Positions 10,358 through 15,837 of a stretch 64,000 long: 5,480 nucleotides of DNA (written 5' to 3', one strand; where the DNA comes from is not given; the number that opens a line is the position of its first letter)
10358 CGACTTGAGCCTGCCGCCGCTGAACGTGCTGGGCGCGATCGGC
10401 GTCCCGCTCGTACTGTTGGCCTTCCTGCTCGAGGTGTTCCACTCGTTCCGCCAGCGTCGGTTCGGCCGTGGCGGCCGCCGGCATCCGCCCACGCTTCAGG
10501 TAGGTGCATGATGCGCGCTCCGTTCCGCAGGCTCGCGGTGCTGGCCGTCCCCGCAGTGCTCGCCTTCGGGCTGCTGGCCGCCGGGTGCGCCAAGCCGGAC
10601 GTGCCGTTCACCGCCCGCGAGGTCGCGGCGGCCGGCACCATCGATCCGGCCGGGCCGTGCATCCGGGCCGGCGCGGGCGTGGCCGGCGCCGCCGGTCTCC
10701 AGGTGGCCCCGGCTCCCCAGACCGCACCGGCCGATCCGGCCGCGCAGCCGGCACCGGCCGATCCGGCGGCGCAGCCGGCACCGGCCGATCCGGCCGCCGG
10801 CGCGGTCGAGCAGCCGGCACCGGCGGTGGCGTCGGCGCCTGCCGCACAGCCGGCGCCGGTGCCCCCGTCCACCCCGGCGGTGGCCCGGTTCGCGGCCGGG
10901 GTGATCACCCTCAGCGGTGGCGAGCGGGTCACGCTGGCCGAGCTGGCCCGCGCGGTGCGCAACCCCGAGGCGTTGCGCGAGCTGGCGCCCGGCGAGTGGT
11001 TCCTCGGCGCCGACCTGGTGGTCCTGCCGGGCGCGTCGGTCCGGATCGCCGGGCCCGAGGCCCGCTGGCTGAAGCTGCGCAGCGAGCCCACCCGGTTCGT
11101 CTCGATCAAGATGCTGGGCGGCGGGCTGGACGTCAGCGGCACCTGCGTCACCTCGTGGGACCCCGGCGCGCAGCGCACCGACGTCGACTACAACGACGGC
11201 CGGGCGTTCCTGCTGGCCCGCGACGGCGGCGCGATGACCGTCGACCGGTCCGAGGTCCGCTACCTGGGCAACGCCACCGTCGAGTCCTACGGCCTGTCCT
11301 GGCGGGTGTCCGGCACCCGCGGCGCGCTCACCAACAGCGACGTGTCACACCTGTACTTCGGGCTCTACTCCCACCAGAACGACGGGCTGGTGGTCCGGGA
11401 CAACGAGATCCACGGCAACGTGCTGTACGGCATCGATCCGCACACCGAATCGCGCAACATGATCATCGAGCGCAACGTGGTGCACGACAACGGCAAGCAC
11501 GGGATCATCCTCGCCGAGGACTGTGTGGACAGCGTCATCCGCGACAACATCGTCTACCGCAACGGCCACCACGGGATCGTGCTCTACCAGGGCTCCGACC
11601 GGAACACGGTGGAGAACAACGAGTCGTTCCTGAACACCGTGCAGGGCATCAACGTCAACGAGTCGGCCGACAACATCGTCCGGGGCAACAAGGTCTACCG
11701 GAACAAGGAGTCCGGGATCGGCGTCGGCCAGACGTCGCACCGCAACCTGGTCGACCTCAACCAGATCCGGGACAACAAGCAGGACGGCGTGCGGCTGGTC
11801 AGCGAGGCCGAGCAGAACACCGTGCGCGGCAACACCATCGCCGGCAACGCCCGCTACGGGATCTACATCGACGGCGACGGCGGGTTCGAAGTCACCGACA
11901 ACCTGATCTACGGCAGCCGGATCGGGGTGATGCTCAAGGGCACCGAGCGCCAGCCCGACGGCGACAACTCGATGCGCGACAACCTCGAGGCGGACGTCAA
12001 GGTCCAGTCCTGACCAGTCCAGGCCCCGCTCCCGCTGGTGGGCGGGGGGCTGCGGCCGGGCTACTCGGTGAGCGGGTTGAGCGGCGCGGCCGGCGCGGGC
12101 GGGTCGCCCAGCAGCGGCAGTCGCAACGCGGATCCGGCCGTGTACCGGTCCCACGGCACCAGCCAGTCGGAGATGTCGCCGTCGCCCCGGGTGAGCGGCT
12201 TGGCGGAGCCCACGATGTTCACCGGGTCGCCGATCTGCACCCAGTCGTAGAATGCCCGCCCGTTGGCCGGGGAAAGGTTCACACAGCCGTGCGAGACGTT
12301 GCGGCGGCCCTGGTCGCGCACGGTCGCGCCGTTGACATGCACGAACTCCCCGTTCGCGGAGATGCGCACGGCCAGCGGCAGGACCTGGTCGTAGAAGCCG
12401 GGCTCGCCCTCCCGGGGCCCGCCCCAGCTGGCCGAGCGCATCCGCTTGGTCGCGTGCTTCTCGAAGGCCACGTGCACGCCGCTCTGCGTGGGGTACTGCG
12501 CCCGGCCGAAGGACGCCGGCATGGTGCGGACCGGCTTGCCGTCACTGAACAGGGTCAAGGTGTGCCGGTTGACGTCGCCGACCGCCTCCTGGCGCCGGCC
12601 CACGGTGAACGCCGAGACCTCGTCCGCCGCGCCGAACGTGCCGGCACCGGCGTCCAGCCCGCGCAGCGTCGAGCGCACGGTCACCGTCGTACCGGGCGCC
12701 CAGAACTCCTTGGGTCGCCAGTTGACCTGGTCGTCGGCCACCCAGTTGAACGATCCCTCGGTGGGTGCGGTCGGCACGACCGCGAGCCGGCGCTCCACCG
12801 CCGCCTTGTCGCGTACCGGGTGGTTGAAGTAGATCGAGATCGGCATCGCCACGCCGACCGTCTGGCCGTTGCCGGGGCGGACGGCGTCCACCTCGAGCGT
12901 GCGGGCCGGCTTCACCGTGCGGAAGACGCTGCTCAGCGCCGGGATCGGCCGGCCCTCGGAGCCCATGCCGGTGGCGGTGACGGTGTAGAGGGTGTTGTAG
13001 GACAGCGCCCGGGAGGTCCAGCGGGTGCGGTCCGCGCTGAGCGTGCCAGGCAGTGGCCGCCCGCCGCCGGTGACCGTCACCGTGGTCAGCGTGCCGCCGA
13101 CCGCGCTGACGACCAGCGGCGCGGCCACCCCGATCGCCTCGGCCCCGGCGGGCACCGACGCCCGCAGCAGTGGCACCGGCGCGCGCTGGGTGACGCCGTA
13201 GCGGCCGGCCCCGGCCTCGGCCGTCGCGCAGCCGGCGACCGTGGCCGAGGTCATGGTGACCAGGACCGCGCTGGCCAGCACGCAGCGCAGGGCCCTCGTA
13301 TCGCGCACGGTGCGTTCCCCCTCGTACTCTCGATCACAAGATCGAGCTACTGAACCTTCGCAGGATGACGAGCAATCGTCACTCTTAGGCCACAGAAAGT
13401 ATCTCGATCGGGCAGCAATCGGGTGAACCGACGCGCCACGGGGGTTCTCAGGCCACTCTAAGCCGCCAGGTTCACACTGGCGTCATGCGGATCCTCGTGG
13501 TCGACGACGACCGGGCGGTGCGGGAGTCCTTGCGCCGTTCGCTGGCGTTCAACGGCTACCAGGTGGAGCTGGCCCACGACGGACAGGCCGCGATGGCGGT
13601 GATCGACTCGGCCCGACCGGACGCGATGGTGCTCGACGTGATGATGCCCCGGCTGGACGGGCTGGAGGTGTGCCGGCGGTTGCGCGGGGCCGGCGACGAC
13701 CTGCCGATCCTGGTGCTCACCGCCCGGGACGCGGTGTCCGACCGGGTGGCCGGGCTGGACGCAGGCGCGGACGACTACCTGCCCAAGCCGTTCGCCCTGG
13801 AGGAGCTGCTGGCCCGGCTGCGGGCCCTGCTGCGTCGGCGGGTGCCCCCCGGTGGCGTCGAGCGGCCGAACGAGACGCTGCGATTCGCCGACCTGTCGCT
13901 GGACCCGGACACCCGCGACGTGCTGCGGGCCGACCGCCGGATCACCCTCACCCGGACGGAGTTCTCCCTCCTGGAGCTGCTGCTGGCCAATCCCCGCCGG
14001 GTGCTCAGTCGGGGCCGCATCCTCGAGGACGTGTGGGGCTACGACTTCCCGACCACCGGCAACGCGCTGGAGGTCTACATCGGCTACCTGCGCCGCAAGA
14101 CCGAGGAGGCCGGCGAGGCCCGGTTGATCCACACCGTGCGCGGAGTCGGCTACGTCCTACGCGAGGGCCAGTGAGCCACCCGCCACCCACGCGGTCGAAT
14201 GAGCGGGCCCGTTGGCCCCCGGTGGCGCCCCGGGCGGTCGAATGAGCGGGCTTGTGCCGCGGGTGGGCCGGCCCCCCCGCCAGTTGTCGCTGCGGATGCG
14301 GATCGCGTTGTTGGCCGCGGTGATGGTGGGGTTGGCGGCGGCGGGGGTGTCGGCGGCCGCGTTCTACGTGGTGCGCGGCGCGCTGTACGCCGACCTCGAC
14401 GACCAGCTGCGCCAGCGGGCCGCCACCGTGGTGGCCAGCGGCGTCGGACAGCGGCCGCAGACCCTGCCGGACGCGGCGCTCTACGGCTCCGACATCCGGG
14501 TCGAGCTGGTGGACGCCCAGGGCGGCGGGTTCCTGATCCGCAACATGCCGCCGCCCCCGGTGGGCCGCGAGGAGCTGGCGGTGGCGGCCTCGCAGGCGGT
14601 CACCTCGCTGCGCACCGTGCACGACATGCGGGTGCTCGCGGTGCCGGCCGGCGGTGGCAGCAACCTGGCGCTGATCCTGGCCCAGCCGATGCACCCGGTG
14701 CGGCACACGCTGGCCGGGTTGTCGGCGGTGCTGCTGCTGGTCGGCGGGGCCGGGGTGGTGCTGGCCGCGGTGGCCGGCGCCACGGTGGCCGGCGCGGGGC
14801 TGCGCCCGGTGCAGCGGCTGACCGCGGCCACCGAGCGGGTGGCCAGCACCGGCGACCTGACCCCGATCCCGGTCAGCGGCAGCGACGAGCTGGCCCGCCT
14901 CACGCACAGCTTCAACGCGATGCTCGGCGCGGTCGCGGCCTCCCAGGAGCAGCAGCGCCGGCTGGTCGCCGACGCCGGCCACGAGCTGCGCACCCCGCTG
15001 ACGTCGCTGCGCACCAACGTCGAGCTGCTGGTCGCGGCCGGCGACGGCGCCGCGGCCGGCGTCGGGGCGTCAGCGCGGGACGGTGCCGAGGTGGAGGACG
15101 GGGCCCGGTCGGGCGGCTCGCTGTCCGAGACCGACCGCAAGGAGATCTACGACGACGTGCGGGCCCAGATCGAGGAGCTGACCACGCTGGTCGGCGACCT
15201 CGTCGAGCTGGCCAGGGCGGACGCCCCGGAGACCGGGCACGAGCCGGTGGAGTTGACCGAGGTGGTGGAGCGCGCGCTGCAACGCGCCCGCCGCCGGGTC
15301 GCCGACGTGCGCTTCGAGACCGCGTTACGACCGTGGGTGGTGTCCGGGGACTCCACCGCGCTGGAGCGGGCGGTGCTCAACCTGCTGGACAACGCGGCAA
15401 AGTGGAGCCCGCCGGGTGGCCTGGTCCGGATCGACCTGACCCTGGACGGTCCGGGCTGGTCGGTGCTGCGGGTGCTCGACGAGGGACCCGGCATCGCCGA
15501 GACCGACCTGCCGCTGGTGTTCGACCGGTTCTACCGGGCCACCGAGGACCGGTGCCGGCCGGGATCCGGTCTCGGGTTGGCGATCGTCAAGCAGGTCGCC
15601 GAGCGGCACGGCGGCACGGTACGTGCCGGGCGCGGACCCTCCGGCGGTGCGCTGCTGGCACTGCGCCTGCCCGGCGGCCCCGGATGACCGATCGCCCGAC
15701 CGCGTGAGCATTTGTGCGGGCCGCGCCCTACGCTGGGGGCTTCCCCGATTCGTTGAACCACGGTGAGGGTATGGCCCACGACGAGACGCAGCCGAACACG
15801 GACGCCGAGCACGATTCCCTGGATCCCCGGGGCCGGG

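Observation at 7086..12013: Candidate undescribed synthase-dependent polysaccharide system: HAS/NodC-like GT2 fused to a doubly anchored beta-helix, coupled to an AlgE/AlgG-type epimerase-like lipoprotein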

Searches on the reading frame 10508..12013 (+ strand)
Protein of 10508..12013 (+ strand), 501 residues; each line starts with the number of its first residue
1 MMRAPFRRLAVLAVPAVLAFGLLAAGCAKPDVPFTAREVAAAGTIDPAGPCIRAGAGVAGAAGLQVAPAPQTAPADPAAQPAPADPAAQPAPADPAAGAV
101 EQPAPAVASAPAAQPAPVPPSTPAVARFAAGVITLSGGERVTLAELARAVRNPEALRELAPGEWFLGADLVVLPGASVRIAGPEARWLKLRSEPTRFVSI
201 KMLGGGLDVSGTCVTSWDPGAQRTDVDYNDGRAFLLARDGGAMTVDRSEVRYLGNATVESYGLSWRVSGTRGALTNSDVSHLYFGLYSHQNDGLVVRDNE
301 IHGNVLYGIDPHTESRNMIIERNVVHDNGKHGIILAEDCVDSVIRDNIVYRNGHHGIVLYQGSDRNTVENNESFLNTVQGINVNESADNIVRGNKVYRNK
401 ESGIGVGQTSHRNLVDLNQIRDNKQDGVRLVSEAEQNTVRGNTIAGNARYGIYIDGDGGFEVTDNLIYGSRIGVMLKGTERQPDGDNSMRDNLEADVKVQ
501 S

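Call 5: search_protein_families(library=pfam, proteins=[window:10508-12013:+], max_evalue=0.01)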
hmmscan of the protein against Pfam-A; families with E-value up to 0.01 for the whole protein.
window:10508-12013:+ (501 aa): 3 families
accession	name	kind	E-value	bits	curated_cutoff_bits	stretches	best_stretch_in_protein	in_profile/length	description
PF13229.12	Beta_helix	-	2.3e-30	105.8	25.9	2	243-372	11-133/158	Right handed beta helix region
PF05048.19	NosD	-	2.6e-26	92.8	23.6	2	363-481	46-161/212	Periplasmic copper-binding protein (NosD)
PF07602.17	DUF1565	-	0.0011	18.8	20.3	0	376-499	94-234/257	Protein of unknown function (DUF1565)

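Call 6: search_protein_families(library=ncbifam, proteins=[window:10508-12013:+], max_evalue=0.01)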
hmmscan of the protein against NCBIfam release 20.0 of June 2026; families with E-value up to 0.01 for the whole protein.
window:10508-12013:+ (501 aa): 3 families
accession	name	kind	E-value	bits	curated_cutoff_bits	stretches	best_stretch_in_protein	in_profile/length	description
NF038177.1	epimerase_AlgG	equivalog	7.5e-40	137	700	2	135-406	118-397/519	mannuronan 5-epimerase AlgG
TIGR03804.1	para_beta_helix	repeat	1.2e-19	69.7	19.45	5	334-372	2-38/44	parallel beta-helix repeat protein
TIGR04247.1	NosD_copper_fam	subfamily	2.8e-12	45.9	300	2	315-408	201-294/377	nitrous oxide reductase family maturation protein NosD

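Call 7: search_solved_structures(query=window:10508-12013:+, max_evalue=0.01, show_alignments=2)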
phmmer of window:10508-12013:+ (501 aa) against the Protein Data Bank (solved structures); distinct sequences matched with E-value up to 0.01: 8.
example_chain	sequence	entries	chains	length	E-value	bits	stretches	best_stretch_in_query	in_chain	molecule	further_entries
4ozy_A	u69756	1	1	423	1.3e-23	86.5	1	137-410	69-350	Poly(beta-D-mannuronate) C5 epimerase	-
4ozz_A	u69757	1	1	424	1.5e-23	86.3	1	137-410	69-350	Poly(beta-D-mannuronate) C5 epimerase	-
4nk6_A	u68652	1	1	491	1.7e-23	86.1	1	138-410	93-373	Poly(beta-D-mannuronate) C5 epimerase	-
4nk8_A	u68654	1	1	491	2.1e-22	82.5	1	138-410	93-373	Poly(beta-D-mannuronate) C5 epimerase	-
8xfq_A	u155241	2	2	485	5.9e-12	48.1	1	319-431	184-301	mannuronan 5-epimerase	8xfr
8ja4_A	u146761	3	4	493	6.2e-12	48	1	319-431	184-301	mannuronan 5-epimerase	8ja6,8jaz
2pyg_A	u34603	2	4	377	1.1e-09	40.6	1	300-448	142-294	Poly(beta-D-mannuronate) C5 epimerase 4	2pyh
5lw3_A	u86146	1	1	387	4.4e-07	32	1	315-470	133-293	Poly(beta-D-mannuronate) C5 epimerase 6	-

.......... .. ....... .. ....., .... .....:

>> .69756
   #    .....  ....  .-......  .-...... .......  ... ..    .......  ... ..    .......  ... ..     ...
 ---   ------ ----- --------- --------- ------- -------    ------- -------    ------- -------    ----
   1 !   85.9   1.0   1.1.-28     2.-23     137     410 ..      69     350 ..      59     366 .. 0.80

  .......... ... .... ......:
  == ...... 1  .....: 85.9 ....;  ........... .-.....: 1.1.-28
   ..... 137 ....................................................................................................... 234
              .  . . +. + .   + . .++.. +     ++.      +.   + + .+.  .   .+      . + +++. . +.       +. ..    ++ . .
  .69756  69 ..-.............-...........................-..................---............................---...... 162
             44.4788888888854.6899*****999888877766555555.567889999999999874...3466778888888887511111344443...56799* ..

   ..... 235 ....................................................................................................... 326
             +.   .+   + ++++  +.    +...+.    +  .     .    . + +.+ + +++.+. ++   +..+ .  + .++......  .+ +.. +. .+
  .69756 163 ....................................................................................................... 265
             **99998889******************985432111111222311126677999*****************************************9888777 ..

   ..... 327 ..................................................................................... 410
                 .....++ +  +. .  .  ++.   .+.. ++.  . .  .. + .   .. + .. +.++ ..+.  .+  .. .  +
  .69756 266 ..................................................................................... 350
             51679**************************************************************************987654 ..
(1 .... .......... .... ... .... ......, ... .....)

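Call 15: find_homologous_proteins(query=window:10508-12013:+, max_evalue=1e-8)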
Query window:10508-12013:+ (501 aa): 520 proteins with E <= 1e-8 among 8000 candidates; the best 120 are listed.
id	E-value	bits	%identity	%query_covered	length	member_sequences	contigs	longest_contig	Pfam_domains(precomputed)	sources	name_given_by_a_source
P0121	0.0e+0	1119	100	100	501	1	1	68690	PF13229.13,PF05048.20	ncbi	-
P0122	3.7e-189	647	61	98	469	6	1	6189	PF13229.13,PF05048.20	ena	-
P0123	7.3e-188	643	61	98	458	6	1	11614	PF13229.13,PF05048.20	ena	-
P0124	4.0e-185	634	66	86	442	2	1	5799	PF13229.13,PF05048.20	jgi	jgi:parallel beta-helix repeat protein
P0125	1.6e-184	632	61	100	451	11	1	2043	PF13229.13,PF05048.20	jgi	jgi:parallel beta-helix repeat protein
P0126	3.6e-182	624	61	94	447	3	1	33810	PF13229.13,PF05048.20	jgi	-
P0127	1.7e-181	622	60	100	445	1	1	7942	PF13229.13,PF05048.20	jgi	jgi:parallel beta-helix repeat protein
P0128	4.8e-179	614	60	100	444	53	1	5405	PF13229.13,PF05048.20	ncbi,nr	ncbi:MAG: mannuronan 5-epimerase [Pseudonocardiales bacterium]|nr:mannuronan 5-epimerase [Pseudonoca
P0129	3.7e-178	611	60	100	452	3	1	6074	PF13229.13,PF05048.20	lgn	-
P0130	6.2e-178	610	61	93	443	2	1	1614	PF13229.13,PF05048.20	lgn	-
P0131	5.7e-176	604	60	96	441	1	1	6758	PF13229.13,PF05048.20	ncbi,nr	ncbi:MAG TPA: right-handed parallel beta-helix repeat-containing protein, partial [Pseudonocardia sp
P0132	5.7e-174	597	65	84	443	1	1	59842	PF13229.13,PF05048.20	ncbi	ncbi:MAG: right-handed parallel beta-helix repeat-containing protein [Pseudonocardia sp.]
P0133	3.2e-171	588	59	94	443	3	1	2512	PF13229.13,PF05048.20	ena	-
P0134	6.8e-170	584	61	89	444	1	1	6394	PF13229.13,PF05048.20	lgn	-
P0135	3.4e-168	578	58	94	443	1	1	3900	PF13229.13,PF05048.20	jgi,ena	jgi:parallel beta-helix repeat protein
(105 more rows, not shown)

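Call 49: predict_structure(alignment_id=A2)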
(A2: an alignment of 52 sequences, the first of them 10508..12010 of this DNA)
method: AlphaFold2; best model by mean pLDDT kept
length: 501 residues; sequences in the alignment: 52
mean_pLDDT: 87.6   pTM: 0.85
mean pLDDT of the five models: 87.6, 86.6, 86.2, 85.5, 85.5
residues with pLDDT >= 90: 374; 70-90: 36; 50-70: 39; < 50: 52
segments of 3 or more residues with pLDDT < 50: 1-4, 57-62, 65-104
pLDDT, mean of each block of 10 residues (from residue 1): 50 63 67 92 90 58 48 39 37 38 49 68 94 98 98 98 98 98 96 96 98 97 96 97 98 95 94 97 97 98 98 97 98 98 99 98 98 99 98 99 96 98 98 92 98 92 97 96 91 97 86
secondary structure, 60 per line:
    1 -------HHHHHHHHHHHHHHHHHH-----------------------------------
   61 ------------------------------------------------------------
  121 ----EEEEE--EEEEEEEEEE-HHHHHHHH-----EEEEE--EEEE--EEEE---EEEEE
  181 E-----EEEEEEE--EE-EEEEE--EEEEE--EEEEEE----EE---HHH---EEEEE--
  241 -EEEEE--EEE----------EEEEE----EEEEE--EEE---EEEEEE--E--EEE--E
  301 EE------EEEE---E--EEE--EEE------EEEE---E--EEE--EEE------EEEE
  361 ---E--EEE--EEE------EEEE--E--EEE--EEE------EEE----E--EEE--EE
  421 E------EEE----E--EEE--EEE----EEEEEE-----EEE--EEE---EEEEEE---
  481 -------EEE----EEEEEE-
elements in order: H8-25 E125-129 E132-141 H143-150 E156-160 E163-166 E169-172 E176-181 E187-193 E199-203 E206-210 E213-218 E234-238 E242-246 E249-251 E262-266 E271-275 E278-280 E284-289 E295-297 E300-302 E309-312 E319-321 E324-326 E333-336 E343-345 E348-350 E357-360 E367-369 E372-374 E381-384 E390-392 E395-397 E404-406 E414-416 E419-421 E428-430 E438-440 E443-445 E450-455 E461-463 E466-468 E472-477 E488-490 E495-500

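Call 51: fold_search(model_id=the predicted structure, library=pdb)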
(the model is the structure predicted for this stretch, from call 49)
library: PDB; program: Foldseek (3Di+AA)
matches with E <= 10: 504; with E <= 0.001: 115
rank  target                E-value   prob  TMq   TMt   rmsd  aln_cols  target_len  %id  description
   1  4nk6                  3.1e-19  1.00  0.55  0.65   6.4       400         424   22  Crystal Structure of the periplasmic alginate epimerase AlgG (released 2014-01-15)
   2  4ozy                  3.6e-19  1.00  0.56  0.66   5.9       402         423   23  Crystal Structure of the periplasmic alginate epimerase AlgG T265N mutant (released 2015-03-04)
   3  4nk8                  3.8e-19  1.00  0.55  0.65   6.1       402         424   23  Crystal Structure of the periplasmic alginate epimerase AlgG D317A mutant (released 2014-01-15)
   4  4ozz                  6.3e-19  1.00  0.56  0.66   6.2       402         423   23  Crystal Structure of the periplasmic alginate epimerase AlgG T265N T268M double mutant (released 2015-03-04)
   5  2pyg_B                7.3e-11  1.00  0.40  0.52   9.0       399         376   17  Azotobacter vinelandii Mannuronan C-5 epimerase AlgE4 A-module (released 2008-05-27)
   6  5lw3                  8.4e-11  1.00  0.37  0.47  10.6       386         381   18  Azotobacter vinelandii Mannuronan C-5 epimerase AlgE6 A-module (released 2017-10-25)
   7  2pyh_B                5.9e-10  1.00  0.37  0.48  10.0       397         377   17  Azotobacter vinelandii Mannuronan C-5 epimerase AlgE4 A-module complexed with mannuronan trisaccharide (released 2008-05-27)
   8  2pyh_A                2.0e-09  1.00  0.37  0.49  11.2       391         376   17  Azotobacter vinelandii Mannuronan C-5 epimerase AlgE4 A-module complexed with mannuronan trisaccharide (released 2008-05-27)
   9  2pyg_A                3.1e-09  1.00  0.40  0.53   9.3       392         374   16  Azotobacter vinelandii Mannuronan C-5 epimerase AlgE4 A-module (released 2008-05-27)
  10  8jaz_A                7.9e-08  1.00  0.32  0.34  10.6       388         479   13  Structure of the alginate epimerase/lyase complexed with di-mannuronic acid (released 2024-05-08)
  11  6f7k_B                1.9e-07  1.00  0.37  0.34   9.5       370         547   17  Crystal structure of Dettilon tailspike protein (gp208) (released 2018-12-19)
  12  8ja4                  4.4e-07  1.00  0.35  0.36  10.4       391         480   15  Structure of the alginate epimerase/lyase (released 2024-05-08)
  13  8wm1_A                5.0e-07  1.00  0.34  0.37   7.8       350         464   16  DHS dehydratase (released 2024-10-02)
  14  6f7d                  5.5e-07  1.00  0.33  0.31  10.6       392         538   16  Crystal structure of Dettilon tailspike protein (gp208) (released 2018-12-19)
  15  6f7k_A                6.0e-07  1.00  0.32  0.30  11.3       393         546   15  Crystal structure of Dettilon tailspike protein (gp208) (released 2018-12-19)
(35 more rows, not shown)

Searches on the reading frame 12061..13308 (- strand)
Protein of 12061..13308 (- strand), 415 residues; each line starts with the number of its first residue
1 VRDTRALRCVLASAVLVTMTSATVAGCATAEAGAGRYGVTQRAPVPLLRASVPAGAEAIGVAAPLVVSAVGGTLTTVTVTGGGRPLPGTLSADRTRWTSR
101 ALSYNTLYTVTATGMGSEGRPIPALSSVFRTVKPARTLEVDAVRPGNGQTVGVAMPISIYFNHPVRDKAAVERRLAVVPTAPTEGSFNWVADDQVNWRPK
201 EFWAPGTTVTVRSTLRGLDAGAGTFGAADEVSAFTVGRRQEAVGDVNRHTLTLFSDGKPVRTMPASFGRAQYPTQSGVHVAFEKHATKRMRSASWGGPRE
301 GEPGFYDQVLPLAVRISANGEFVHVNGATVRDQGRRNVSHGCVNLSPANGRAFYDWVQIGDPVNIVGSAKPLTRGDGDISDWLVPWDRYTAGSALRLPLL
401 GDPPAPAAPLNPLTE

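Call 10: search_protein_families(library=pfam, proteins=[window:12061-13308:-], max_evalue=0.001)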
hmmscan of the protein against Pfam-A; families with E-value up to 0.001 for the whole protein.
window:12061-13308:- (415 aa): 3 families
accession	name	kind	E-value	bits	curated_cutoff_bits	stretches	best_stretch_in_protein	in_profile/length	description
PF17964.7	Big_10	-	1.2e-46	159.4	22.9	1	58-218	3-163/164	Bacterial Ig domain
PF03734.19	YkuD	-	1.4e-19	71.5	23.4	1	244-365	6-146/146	L,D-transpeptidase catalytic domain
PF13205.12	Big_5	-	3e-05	25.1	23.6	0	138-212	5-82/105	Bacterial Ig-like domain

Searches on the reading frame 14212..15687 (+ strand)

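Call 10: search_protein_families(library=pfam, proteins=[window:14212-15687:+], max_evalue=0.001)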
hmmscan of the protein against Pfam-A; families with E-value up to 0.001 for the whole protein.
window:14212-15687:+ (491 aa): 3 families
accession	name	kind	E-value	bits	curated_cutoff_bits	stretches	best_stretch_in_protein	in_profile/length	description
PF02518.31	HATPase_c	-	1.5e-24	87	26.4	1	379-487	1-108/111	Histidine kinase-, DNA gyrase B-, and HSP90-like ATPase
PF00672.30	HAMP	-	1.1e-12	48.5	25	1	192-240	2-50/53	HAMP domain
PF00512.31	HisKA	-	3.8e-12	46.5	26.9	1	247-338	1-65/66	His Kinase A (phospho-acceptor) domain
